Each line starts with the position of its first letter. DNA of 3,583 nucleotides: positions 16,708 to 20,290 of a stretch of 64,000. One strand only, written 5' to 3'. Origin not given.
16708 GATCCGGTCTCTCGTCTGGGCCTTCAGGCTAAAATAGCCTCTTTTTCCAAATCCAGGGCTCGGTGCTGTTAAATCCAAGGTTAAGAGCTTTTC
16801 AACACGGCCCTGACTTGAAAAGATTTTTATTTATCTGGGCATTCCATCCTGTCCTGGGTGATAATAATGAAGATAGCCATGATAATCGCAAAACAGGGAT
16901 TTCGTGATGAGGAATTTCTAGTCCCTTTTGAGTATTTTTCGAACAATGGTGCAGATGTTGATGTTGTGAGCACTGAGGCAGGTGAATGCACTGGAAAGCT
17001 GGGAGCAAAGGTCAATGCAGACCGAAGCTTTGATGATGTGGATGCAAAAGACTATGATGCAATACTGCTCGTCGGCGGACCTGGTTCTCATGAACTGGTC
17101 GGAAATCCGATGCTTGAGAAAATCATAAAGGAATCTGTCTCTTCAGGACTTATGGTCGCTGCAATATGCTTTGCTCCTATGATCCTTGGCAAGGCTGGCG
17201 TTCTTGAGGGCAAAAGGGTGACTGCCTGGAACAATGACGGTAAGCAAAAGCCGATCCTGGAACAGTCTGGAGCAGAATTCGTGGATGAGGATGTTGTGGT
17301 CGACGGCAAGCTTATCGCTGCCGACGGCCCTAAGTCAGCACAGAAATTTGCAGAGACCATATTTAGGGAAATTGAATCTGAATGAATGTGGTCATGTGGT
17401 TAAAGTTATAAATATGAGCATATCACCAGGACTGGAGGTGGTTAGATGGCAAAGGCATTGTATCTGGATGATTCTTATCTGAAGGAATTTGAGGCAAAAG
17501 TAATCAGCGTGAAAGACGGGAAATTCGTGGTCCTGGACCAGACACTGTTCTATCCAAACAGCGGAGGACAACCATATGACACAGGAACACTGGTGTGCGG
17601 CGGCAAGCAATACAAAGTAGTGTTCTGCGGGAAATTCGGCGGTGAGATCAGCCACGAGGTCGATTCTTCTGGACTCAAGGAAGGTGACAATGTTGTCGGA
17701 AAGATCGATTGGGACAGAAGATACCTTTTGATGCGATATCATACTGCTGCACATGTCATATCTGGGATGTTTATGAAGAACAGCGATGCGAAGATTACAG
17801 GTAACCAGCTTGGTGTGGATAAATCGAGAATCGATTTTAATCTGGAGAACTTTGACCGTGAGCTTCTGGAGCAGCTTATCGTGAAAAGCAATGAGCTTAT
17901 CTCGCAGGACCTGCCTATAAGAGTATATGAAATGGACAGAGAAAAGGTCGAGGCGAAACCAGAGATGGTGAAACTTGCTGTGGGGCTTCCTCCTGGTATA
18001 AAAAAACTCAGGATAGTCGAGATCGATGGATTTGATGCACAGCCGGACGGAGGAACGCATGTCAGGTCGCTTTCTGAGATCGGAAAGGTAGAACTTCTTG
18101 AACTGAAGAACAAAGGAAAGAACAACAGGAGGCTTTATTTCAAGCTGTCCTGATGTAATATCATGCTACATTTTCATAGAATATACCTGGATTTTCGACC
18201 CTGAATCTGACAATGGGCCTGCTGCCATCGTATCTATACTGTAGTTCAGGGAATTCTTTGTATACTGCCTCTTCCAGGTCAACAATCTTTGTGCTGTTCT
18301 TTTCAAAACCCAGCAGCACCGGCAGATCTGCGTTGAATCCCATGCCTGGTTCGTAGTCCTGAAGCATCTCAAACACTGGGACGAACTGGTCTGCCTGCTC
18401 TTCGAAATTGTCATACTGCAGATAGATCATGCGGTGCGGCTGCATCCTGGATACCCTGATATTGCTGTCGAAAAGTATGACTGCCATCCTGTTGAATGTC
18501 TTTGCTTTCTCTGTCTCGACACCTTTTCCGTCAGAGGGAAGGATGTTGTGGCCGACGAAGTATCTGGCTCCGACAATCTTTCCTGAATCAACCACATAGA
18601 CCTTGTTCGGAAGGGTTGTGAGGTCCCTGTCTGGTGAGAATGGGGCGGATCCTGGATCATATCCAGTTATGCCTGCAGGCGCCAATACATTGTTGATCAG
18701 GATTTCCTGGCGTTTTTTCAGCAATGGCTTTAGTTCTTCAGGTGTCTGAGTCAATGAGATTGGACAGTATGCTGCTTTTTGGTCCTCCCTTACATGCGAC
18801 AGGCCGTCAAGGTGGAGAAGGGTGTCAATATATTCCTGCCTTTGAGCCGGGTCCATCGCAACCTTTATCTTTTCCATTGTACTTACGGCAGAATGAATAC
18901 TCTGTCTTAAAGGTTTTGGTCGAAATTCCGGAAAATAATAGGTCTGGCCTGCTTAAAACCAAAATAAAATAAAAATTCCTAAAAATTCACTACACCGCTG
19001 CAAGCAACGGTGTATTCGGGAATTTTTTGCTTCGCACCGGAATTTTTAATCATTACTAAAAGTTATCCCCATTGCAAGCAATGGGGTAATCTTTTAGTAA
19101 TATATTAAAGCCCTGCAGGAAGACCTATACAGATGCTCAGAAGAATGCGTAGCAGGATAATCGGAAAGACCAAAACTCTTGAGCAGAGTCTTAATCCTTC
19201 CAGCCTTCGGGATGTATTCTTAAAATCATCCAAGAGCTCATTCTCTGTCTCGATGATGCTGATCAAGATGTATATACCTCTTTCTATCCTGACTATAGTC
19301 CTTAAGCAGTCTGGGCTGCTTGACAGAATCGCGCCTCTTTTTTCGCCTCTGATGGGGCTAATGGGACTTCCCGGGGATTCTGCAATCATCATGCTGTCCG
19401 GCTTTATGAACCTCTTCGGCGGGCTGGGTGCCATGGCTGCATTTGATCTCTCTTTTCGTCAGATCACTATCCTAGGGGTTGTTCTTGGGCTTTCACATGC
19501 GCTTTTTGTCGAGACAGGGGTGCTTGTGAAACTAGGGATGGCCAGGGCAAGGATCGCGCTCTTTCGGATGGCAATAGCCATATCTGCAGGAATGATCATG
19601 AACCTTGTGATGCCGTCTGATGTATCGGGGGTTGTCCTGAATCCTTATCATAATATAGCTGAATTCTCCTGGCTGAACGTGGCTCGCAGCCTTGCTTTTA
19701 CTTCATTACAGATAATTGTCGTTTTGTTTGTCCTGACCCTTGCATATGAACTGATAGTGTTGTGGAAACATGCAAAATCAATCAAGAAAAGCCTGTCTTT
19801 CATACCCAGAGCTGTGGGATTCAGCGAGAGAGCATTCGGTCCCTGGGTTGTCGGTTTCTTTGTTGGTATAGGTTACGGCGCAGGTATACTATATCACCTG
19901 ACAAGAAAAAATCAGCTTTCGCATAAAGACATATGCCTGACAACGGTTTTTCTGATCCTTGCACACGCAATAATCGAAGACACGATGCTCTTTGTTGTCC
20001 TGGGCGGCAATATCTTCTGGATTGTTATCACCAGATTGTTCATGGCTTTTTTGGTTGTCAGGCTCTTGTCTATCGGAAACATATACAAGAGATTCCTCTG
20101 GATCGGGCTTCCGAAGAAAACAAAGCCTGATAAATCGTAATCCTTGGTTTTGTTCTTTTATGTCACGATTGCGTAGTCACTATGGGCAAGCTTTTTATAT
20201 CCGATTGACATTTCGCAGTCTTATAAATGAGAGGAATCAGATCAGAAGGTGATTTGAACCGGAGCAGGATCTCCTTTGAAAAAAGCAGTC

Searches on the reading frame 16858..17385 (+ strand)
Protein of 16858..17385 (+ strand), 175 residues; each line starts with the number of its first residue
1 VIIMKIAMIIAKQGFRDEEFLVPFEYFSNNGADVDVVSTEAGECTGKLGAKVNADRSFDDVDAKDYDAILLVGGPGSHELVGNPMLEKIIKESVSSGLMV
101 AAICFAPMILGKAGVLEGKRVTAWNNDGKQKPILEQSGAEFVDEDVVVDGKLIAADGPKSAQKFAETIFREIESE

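Call 19: search_protein_families(library=pfam, proteins=[window:16858-17385:+], max_evalue=0.001)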
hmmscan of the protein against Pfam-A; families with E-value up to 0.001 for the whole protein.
window:16858-17385:+ (175 aa): 1 family
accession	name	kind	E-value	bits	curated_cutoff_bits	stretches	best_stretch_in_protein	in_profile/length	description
PF01965.30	DJ-1_PfpI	-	1.2e-44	152.5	26.6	1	4-170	1-164/165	DJ-1/PfpI family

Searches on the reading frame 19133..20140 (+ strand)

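Call 28: search_protein_families(library=pfam, proteins=[window:19133-20140:+], max_evalue=0.00001)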
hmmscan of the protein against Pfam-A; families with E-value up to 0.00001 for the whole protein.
window:19133-20140:+ (335 aa): 1 family
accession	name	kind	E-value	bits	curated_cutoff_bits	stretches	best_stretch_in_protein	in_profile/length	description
PF07670.19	Gate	-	1.7e-11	44.9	29.6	1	43-134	4-100/104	Nucleoside recognition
